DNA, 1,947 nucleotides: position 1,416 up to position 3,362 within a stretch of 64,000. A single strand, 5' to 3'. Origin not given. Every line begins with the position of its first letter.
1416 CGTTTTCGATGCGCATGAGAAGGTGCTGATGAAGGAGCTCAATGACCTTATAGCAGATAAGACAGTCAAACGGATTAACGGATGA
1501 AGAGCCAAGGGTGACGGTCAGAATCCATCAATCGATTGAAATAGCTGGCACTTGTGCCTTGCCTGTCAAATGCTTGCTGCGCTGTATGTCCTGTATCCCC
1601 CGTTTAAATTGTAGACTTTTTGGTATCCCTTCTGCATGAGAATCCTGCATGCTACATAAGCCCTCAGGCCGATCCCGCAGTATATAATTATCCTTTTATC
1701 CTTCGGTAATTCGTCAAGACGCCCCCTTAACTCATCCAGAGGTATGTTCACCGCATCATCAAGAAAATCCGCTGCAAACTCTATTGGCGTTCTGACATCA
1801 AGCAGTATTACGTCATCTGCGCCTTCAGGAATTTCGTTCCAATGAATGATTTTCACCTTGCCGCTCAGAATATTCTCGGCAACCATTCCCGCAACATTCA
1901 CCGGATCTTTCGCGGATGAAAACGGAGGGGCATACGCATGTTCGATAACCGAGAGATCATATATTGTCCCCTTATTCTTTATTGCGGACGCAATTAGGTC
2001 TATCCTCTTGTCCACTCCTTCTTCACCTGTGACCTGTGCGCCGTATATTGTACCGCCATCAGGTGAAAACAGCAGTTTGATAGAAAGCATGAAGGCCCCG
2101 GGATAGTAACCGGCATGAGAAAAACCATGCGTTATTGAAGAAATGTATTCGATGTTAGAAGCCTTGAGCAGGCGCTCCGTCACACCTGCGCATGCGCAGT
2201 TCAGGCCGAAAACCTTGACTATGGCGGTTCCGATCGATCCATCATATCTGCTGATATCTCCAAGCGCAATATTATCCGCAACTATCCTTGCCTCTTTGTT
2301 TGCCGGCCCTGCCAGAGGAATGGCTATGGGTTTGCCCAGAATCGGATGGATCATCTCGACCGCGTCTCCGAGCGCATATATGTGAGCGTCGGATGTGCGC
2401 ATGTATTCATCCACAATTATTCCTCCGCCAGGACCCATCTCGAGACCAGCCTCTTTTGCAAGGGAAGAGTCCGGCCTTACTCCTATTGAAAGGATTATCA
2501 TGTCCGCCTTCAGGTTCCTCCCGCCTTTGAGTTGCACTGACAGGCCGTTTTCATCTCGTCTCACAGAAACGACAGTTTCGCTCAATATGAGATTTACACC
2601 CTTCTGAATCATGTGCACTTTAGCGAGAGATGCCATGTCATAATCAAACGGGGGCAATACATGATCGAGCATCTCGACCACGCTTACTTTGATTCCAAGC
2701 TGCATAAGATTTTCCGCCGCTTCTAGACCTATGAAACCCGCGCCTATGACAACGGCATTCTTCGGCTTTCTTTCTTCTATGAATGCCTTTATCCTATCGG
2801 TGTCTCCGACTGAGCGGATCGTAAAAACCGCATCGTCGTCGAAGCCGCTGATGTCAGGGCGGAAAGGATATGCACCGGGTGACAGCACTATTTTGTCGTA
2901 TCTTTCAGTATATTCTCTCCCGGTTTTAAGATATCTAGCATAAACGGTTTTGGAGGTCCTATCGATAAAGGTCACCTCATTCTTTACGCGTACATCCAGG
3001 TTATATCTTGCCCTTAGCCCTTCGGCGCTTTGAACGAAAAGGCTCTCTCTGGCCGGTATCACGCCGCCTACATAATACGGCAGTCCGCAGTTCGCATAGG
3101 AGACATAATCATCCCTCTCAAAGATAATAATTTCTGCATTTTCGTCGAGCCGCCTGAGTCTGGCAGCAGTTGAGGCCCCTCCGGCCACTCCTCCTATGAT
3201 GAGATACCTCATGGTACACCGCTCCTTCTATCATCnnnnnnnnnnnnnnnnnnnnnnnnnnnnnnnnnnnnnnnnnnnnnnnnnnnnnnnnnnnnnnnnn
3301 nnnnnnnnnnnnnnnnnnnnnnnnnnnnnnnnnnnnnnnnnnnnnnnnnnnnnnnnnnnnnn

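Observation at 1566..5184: A sigma-54 promoter drives a three-gene operon: MBL-fold hydrolase, C_GCAxxG_C_C protein and a CoA-disulfide reductase-rhodanese fusion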

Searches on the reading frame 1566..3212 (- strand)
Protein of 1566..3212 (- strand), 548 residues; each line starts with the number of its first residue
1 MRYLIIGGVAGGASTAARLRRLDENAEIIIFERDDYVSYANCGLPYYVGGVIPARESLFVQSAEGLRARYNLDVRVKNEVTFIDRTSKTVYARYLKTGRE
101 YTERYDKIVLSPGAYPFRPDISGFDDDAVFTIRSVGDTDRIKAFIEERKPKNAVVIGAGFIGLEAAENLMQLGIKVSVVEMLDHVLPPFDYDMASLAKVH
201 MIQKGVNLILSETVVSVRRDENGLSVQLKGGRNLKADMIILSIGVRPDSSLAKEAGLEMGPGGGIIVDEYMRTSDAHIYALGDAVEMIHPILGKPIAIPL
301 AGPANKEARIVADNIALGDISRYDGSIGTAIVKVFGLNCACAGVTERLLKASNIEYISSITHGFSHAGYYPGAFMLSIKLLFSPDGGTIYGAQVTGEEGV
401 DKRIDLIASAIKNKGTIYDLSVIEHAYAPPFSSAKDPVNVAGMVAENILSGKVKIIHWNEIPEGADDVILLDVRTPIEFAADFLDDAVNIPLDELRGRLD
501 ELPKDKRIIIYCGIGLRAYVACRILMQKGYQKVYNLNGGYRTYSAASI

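Call 3: search_protein_families(library=pfam, proteins=[window:1566-3212:-], max_evalue=0.01)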
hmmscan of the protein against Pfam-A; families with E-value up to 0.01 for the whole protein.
window:1566-3212:- (548 aa): 12 families
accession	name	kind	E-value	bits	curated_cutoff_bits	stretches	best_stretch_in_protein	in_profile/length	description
PF07992.20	Pyr_redox_2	-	1.5e-62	212.1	26.1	1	2-285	2-277/291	Pyridine nucleotide-disulphide oxidoreductase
PF00070.33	Pyr_redox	-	1.2e-19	71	22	1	153-229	2-80/82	Pyridine nucleotide-disulphide oxidoreductase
PF00581.25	Rhodanese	-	4.7e-16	59.5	22.2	1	465-545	11-101/102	Rhodanese-like domain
PF02852.28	Pyr_redox_dim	-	3.2e-09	37.4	25.3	1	330-433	2-104/110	Pyridine nucleotide-disulphide oxidoreductase, dimerisation domain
PF13450.12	NAD_binding_8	-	2.1e-07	31.6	21.9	0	155-185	1-31/68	NAD(P)-binding Rossmann-like domain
PF13738.12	Pyr_redox_3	-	6.8e-07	29.3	30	1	66-279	90-302/305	Pyridine nucleotide-disulphide oxidoreductase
PF13454.12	NAD_binding_9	-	8.6e-07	29.5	21.8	0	209-245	118-154/155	FAD-NAD(P)-binding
PF01593.30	Amino_oxidase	-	3.8e-06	26.9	19.8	1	202-249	213-260/443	Flavin containing amine oxidoreductase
PF01266.30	DAO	-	6.5e-06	26.3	27.9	0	153-181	2-30/353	FAD dependent oxidoreductase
PF03486.20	HI0933_like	-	0.00022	21.2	50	0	152-182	2-32/244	HI0933-like protein Rossmann domain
PF01262.27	AlaDh_PNT_C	-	0.00029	20.8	23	1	148-191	26-69/214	Alanine dehydrogenase/PNT, C-terminal domain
PF01134.28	GIDA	-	0.0081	15.7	22.1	0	153-179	2-28/391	Glucose inhibited division protein A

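Call 4: search_protein_families(library=ncbifam, proteins=[window:1566-3212:-], max_evalue=0.01)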
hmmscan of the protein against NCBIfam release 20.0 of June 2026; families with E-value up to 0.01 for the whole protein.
window:1566-3212:- (548 aa): 101 families (the best 25 are shown)
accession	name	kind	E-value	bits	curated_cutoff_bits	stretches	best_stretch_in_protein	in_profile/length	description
TIGR03385.1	CoA_CoA_reduc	equivalog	7.1e-139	463.4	578.8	1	4-442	3-439/439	CoA-disulfide reductase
NF007123.0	PRK09564.1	equivalog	4e-115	385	458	1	1-445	1-443/444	CoA-disulfide reductase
NF010037.0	PRK13512.1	equivalog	4.9e-102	342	394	1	3-445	4-437/438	CoA-disulfide reductase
NF046103.1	NOXase_Strep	equivalog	1.5e-60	205.4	600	1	4-445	3-441/442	H2O-forming NADH oxidase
TIGR02374.1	nitri_red_nirB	equivalog_domain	1e-54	186.3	578.35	1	20-346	18-332/794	nitrite reductase large subunit NirB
NF045765.1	PhenlGlyoxDHPadH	equivalog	6.2e-50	170.3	475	1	2-344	4-337/416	NADH-dependent phenylglyoxylate dehydrogenase subunit epsilon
NF003437.0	PRK04965.1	equivalog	4.4e-42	144.4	392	1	5-288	7-278/378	NADH:flavorubredoxin reductase NorW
NF042949.2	3PPDioc_HcaD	equivalog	3.3e-39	134.7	450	1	4-313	5-303/386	3-phenylpropionate/cinnamic acid dioxygenase ferredoxin--NAD(+) reductase subunit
TIGR01350.1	lipoamide_DH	equivalog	3.9e-38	131.3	408.8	1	87-426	111-439/461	dihydrolipoyl dehydrogenase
NF011565.0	PRK14989.1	subfamily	1.6e-36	125.8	883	1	24-344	29-335/847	nitrite reductase large subunit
NF041682.1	ant_diox_AndAa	equivalog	1.3e-32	113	650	1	2-324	5-317/406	anthranilate 1,2-dioxygenase system ferredoxin--NAD(+) reductase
NF003585.0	PRK05249.1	equivalog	2.2e-32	112.3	465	1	79-417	116-433/464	Si-specific NAD(P)(+) transhydrogenase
NF007286.0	PRK09754.1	equivalog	7e-31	107.4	447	1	4-285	7-277/400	phenylpropionate dioxygenase ferredoxin reductase subunit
TIGR02053.1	MerA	equivalog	1e-30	107.1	454.45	1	73-427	96-439/465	mercury(II) reductase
NF004943.0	PRK06292.2-1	equivalog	2e-30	106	432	1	61-426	92-440/456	dihydrolipoyl dehydrogenase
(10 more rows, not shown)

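Call 46: search_solved_structures(query=window:1566-3212:-, max_evalue=1e-30, show_alignments=1)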
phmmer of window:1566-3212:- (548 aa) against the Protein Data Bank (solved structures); distinct sequences matched with E-value up to 1e-30: 32.
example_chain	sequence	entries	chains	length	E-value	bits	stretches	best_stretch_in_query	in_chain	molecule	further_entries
3icr_A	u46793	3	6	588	8e-170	569.2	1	3-544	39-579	Coenzyme A-Disulfide Reductase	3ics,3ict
3nta_A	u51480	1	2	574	7.9e-156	523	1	2-548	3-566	FAD-dependent pyridine nucleotide-disulphide oxidoreductase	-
4ocg_A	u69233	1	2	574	1.1e-154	519.3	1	2-548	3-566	FAD-dependent pyridine nucleotide-disulphide oxidoreductase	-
3ntd_A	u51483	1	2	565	4.6e-154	517.2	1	2-547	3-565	FAD-dependent pyridine nucleotide-disulphide oxidoreductase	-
3nt6_A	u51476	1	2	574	7.1e-153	513.3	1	2-548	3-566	FAD-dependent pyridine nucleotide-disulphide oxidoreductase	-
8a56_A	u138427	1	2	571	2.3e-150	505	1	3-544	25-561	Coenzyme A-persulfide reductase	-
6pfz_D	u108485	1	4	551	7.9e-114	384.4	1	2-540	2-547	NADH oxidase (NoxA-3)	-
3cgb_A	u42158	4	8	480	9.1e-88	298.4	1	1-444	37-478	Pyridine nucleotide-disulfide oxidoreductase, class I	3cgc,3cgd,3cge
6ruz_A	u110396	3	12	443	5.5e-79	269.5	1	2-443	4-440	NADH oxidase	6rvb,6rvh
3iwa_A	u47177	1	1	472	1e-77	265.3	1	4-453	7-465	FAD-dependent pyridine nucleotide-disulphide oxidoreductase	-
1yqz_A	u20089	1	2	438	2.5e-77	264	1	3-445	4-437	coenzyme A disulfide reductase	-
4em3_A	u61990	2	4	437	2.6e-77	263.9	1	3-445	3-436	Coenzyme A disulfide reductase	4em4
4emw_A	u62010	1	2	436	3.6e-77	263.5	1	3-443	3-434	Coenzyme A disulfide reductase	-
4eqr_A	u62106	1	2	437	9.1e-77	262.1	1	3-445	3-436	Coenzyme A disulfide reductase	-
4eqs_A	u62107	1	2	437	9.1e-77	262.1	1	3-445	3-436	Coenzyme A disulfide reductase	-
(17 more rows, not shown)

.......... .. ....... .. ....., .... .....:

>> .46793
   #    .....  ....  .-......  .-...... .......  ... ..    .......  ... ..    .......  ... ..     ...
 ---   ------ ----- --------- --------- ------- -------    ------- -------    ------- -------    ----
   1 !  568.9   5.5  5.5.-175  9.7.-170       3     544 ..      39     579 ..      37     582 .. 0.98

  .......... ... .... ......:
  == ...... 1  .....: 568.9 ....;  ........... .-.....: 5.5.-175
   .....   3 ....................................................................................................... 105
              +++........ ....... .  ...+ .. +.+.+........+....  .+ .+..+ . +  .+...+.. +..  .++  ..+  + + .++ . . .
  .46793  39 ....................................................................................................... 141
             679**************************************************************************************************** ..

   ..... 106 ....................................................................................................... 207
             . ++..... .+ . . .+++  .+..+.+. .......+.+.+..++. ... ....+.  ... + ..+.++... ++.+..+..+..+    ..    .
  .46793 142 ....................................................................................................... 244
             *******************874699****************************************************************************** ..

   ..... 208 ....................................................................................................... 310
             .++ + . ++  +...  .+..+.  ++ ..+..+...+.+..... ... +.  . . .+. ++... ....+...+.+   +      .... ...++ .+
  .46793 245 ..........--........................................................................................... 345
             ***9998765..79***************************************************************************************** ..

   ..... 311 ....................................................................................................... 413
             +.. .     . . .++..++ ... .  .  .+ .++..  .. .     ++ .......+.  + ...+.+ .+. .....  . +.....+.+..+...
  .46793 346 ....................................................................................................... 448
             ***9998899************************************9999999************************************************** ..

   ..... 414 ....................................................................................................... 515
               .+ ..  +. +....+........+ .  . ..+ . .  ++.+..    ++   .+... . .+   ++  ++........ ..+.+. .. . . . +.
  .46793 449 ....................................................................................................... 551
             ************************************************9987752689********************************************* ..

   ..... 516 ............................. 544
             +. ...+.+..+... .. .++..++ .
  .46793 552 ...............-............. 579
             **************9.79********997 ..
